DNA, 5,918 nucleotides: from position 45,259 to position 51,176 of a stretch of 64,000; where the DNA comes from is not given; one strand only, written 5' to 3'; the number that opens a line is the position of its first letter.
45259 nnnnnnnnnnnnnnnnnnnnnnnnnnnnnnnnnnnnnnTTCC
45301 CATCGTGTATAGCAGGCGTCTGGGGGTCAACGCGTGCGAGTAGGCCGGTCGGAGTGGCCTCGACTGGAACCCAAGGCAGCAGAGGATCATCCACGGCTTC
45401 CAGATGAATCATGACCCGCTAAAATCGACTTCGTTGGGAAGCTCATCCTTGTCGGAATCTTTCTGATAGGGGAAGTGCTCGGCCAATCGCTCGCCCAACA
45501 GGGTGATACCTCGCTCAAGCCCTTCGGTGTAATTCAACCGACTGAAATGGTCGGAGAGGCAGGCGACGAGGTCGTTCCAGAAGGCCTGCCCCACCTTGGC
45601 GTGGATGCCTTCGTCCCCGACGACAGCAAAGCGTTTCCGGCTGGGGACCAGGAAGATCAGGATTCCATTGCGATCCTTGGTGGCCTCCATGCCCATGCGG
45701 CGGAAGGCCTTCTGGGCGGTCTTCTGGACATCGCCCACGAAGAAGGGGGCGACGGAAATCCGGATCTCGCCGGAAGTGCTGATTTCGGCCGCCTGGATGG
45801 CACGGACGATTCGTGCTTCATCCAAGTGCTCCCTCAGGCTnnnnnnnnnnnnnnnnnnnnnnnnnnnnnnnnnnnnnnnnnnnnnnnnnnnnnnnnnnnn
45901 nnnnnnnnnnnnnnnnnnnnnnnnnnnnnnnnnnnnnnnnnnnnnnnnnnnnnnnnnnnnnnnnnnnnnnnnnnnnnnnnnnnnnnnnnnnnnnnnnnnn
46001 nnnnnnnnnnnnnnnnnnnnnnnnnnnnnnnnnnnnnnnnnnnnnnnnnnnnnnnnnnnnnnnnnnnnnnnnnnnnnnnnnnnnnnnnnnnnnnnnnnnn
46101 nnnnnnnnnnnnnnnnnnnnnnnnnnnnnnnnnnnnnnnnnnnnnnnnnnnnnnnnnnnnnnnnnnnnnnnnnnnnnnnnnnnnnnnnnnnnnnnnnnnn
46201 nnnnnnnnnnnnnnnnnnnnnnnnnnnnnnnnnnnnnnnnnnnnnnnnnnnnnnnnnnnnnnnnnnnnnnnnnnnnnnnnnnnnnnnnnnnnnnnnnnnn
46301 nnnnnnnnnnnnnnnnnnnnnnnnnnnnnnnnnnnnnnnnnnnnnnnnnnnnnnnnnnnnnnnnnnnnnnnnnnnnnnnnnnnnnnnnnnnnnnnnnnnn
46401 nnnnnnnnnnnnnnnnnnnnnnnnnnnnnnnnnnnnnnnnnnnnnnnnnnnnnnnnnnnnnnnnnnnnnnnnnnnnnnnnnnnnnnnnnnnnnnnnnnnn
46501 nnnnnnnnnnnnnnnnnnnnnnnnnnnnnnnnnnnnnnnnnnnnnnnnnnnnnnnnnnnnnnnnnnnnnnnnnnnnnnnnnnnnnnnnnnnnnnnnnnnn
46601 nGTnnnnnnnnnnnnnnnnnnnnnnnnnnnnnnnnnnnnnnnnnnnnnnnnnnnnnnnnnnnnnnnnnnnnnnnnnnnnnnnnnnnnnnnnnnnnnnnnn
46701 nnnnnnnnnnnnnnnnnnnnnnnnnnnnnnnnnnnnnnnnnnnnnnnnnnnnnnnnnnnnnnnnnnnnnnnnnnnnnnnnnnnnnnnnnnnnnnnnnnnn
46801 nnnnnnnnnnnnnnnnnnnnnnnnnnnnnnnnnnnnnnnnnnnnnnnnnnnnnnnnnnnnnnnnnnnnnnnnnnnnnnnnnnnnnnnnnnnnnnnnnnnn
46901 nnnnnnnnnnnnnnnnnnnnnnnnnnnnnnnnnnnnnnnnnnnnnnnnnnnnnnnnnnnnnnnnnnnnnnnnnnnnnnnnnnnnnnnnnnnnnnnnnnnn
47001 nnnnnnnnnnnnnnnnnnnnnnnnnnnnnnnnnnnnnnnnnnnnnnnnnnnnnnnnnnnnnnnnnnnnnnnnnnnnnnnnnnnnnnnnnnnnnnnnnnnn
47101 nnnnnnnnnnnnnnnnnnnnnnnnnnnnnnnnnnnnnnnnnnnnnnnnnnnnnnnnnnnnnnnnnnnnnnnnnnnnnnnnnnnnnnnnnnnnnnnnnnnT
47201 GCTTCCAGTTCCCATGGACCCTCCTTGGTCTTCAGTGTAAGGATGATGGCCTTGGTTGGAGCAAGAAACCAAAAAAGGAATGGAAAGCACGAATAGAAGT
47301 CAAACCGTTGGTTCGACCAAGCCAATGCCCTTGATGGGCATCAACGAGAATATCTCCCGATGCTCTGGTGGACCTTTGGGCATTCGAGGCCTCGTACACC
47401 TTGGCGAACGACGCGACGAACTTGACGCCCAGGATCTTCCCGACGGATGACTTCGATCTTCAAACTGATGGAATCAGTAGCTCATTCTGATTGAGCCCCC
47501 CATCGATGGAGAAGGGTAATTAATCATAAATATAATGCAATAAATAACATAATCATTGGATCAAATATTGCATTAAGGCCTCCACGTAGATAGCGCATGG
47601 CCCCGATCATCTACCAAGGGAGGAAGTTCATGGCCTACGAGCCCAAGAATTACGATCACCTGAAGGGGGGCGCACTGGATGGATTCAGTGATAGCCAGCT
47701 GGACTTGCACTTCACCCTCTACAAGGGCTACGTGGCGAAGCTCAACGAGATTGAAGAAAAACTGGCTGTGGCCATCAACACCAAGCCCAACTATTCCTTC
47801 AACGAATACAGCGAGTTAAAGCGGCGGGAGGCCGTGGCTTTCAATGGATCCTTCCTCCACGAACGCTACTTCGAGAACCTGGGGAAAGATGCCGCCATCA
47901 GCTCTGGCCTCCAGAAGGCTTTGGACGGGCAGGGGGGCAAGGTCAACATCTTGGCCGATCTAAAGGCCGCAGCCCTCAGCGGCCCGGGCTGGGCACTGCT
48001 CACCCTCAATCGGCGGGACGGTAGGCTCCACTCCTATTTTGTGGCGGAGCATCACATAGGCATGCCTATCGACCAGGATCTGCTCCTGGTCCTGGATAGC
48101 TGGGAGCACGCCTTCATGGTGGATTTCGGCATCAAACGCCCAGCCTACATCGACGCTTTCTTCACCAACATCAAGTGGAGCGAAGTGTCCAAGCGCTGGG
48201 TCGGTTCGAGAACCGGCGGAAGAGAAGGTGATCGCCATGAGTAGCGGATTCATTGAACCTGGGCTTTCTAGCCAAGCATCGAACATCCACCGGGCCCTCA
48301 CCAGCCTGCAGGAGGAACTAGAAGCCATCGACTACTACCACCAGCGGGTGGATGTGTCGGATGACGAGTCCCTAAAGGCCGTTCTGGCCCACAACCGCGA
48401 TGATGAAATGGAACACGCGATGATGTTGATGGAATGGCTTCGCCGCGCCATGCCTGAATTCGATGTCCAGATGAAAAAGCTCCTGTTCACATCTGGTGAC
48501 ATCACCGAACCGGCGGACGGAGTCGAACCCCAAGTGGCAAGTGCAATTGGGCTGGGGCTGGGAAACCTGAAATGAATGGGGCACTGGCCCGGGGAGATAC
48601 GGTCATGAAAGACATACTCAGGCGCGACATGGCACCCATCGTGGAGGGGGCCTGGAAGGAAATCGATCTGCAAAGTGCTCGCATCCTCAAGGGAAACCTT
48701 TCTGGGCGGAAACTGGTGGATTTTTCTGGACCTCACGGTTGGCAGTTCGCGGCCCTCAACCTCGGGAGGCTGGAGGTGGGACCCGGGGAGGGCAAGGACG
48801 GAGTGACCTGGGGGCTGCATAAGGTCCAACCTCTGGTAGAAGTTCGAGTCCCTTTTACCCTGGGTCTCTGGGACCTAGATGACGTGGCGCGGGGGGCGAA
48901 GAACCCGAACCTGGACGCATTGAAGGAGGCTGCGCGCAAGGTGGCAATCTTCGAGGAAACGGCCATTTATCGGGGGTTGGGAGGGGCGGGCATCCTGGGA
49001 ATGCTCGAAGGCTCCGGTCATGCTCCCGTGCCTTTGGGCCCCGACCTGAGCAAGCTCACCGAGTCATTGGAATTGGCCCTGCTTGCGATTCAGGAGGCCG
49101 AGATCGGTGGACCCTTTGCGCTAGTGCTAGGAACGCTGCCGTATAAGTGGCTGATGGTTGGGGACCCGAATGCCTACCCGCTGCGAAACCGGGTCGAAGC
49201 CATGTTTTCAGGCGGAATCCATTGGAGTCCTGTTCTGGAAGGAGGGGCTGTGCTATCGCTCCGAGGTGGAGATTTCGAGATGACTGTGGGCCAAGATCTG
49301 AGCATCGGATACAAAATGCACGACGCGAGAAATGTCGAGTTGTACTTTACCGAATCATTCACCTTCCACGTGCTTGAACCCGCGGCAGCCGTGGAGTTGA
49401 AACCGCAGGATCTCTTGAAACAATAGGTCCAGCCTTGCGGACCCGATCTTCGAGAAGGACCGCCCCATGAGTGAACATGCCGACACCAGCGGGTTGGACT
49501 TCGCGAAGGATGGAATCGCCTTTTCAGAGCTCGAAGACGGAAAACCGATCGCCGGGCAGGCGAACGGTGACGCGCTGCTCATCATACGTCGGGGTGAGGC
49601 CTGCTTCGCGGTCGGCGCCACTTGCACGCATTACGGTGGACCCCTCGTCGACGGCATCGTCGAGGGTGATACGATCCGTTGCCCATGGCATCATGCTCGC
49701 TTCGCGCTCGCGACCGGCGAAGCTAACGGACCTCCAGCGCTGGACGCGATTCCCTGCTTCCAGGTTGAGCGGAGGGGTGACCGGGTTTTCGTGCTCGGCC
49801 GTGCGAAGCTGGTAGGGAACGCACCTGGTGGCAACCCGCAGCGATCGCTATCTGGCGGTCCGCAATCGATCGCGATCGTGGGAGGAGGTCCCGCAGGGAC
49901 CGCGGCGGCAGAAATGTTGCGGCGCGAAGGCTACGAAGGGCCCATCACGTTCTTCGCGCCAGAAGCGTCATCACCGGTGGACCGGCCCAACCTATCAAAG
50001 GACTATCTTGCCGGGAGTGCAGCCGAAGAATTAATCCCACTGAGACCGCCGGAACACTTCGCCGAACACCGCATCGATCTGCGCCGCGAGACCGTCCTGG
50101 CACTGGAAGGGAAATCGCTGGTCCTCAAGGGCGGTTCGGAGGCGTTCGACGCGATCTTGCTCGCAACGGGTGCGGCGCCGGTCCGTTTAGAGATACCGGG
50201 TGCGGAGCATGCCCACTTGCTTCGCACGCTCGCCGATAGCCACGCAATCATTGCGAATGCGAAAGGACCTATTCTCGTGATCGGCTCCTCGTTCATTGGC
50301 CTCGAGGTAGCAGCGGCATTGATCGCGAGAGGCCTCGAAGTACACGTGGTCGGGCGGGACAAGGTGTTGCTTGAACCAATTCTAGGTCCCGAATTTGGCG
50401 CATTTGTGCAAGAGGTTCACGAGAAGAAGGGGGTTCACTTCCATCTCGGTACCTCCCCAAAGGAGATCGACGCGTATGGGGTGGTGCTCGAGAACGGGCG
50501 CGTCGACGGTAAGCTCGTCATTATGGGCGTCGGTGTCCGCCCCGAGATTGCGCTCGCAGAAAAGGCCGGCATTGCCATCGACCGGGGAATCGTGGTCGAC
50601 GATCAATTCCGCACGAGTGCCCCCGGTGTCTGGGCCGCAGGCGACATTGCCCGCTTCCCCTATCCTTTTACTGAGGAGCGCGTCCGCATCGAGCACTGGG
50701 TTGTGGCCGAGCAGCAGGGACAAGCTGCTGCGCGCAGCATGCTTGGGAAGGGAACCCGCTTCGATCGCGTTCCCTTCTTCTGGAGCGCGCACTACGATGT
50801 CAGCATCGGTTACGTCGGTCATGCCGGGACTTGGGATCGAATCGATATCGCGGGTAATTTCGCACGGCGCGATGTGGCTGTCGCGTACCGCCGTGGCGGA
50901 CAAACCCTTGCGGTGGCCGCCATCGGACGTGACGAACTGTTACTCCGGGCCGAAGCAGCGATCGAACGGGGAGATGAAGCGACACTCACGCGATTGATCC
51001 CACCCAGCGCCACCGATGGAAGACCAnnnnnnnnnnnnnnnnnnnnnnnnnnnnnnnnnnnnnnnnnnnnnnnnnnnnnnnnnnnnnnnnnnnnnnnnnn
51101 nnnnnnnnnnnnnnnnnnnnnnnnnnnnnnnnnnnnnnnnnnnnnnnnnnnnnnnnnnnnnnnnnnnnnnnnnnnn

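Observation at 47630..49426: Superoxide dismutase translationally coupled to a ferritin-cargo encapsulin operon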

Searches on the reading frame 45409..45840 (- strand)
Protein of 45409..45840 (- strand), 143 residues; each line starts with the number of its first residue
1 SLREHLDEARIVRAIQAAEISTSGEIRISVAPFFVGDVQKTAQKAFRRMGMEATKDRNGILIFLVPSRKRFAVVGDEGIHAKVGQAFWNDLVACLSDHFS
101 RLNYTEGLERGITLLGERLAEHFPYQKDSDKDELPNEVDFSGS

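Call 3: search_protein_families(library=pfam, proteins=[window:45409-45840:-], max_evalue=0.01)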
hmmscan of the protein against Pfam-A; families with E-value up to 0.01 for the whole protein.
window:45409-45840:- (143 aa): 1 family
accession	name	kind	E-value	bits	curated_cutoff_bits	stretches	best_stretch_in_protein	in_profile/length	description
PF04536.20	TPM_phosphatase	-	1.1e-12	48.5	22.1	1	7-116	12-123/125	TPM domain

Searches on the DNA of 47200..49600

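Call 66: search_rna_families(source=window, start=47200, end=49600, threshold=evalue, max_evalue=1)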
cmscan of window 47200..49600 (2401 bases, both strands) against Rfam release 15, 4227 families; matches with E-value up to 1: 1.
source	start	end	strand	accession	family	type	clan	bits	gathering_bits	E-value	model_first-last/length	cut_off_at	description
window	47936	47975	+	RF00292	snoTBR5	Gene; snRNA; snoRNA; CD-box;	-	17.6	44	0.7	1-94/94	no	Small nucleolar RNA TBR5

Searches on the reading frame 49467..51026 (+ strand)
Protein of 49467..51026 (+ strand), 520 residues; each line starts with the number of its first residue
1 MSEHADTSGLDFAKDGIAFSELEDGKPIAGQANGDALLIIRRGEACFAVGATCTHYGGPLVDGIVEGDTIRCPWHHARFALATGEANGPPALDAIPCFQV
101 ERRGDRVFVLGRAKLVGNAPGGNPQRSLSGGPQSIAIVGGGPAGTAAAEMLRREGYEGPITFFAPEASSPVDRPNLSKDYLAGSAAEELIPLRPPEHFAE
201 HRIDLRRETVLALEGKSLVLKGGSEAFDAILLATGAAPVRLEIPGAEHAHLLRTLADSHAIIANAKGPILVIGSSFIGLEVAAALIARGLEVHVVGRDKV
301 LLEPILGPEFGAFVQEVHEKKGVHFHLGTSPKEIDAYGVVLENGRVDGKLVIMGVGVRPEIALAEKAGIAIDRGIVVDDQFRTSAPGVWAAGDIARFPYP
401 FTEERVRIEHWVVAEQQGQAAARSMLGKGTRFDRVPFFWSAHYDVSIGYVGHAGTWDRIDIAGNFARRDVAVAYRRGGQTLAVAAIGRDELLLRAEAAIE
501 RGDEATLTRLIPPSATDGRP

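Call 3: search_protein_families(library=pfam, proteins=[window:49467-51026:+], max_evalue=0.01)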
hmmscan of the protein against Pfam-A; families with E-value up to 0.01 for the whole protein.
window:49467-51026:+ (520 aa): 9 families
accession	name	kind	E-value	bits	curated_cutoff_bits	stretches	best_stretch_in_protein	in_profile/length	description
PF07992.20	Pyr_redox_2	-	6.5e-59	200.2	26.1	1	134-418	2-291/291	Pyridine nucleotide-disulphide oxidoreductase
PF00070.33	Pyr_redox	-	7e-19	68.6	22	1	269-337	2-69/82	Pyridine nucleotide-disulphide oxidoreductase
PF00355.32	Rieske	-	1.4e-14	54.1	20.3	1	20-98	9-87/88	Rieske [2Fe-2S] domain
PF14759.12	Reductase_C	-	9.5e-09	36.1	25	1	437-513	1-77/85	Reductase C-terminal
PF13738.12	Pyr_redox_3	-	1.1e-08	35.2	30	1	229-392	127-305/305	Pyridine nucleotide-disulphide oxidoreductase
PF13806.12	Rieske_2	-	2.4e-06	27.9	27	1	18-109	7-103/104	Rieske-like [2Fe-2S] domain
PF13450.12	NAD_binding_8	-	0.00053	20.6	21.9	0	137-157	1-21/68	NAD(P)-binding Rossmann-like domain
PF01494.25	FAD_binding_3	-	0.0015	18.3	22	0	135-156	4-25/349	FAD binding domain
PF22543.2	Rieske_4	-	0.0024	18.5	28.4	1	36-86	23-77/119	Soluble Rieske-type ferredoxin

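Call 7: search_protein_families(library=ncbifam, proteins=[window:49467-51026:+], max_evalue=0.01)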
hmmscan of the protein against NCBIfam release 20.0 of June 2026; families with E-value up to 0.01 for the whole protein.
window:49467-51026:+ (520 aa): 72 families (the best 25 are shown)
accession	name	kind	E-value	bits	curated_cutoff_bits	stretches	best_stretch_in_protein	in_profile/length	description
NF041682.1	ant_diox_AndAa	equivalog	3.3e-65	220.3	650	1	135-488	6-375/406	anthranilate 1,2-dioxygenase system ferredoxin--NAD(+) reductase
NF042949.2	3PPDioc_HcaD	equivalog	6.7e-61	206.1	450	1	133-468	2-347/386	3-phenylpropionate/cinnamic acid dioxygenase ferredoxin--NAD(+) reductase subunit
NF007286.0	PRK09754.1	equivalog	4.2e-46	157.5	447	1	133-455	4-336/400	phenylpropionate dioxygenase ferredoxin reductase subunit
NF045765.1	PhenlGlyoxDHPadH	equivalog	1.1e-37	130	475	1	137-427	7-309/416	NADH-dependent phenylglyoxylate dehydrogenase subunit epsilon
TIGR03385.1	CoA_CoA_reduc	equivalog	2.6e-36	125.4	578.8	1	135-433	2-321/439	CoA-disulfide reductase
TIGR02374.1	nitri_red_nirB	equivalog_domain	6.9e-35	120.7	578.35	1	135-397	1-280/794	nitrite reductase large subunit NirB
NF003437.0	PRK04965.1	equivalog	2.1e-33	115.9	392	1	134-396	4-276/378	NADH:flavorubredoxin reductase NorW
NF007123.0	PRK09564.1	equivalog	2.9e-27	95.4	458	1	135-432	3-321/444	CoA-disulfide reductase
TIGR02053.1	MerA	equivalog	2.7e-24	86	454.45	1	218-434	119-338/465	mercury(II) reductase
TIGR01350.1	lipoamide_DH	equivalog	2.6e-21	75.9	408.8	1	225-428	130-332/461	dihydrolipoyl dehydrogenase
NF004943.0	PRK06292.2-1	equivalog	2e-20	73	432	1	226-395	131-308/456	dihydrolipoyl dehydrogenase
NF046103.1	NOXase_Strep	equivalog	3.9e-20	72.3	600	1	203-396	81-282/442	H2O-forming NADH oxidase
NF011565.0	PRK14989.1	subfamily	2.4e-19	68.9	883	1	135-397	6-285/847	nitrite reductase large subunit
NF010037.0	PRK13512.1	equivalog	5.6e-19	68.3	394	1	224-405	103-289/438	CoA-disulfide reductase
NF004991.0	PRK06370.1-3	subfamily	9.3e-17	60.7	620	1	222-403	160-349/509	FAD-containing oxidoreductase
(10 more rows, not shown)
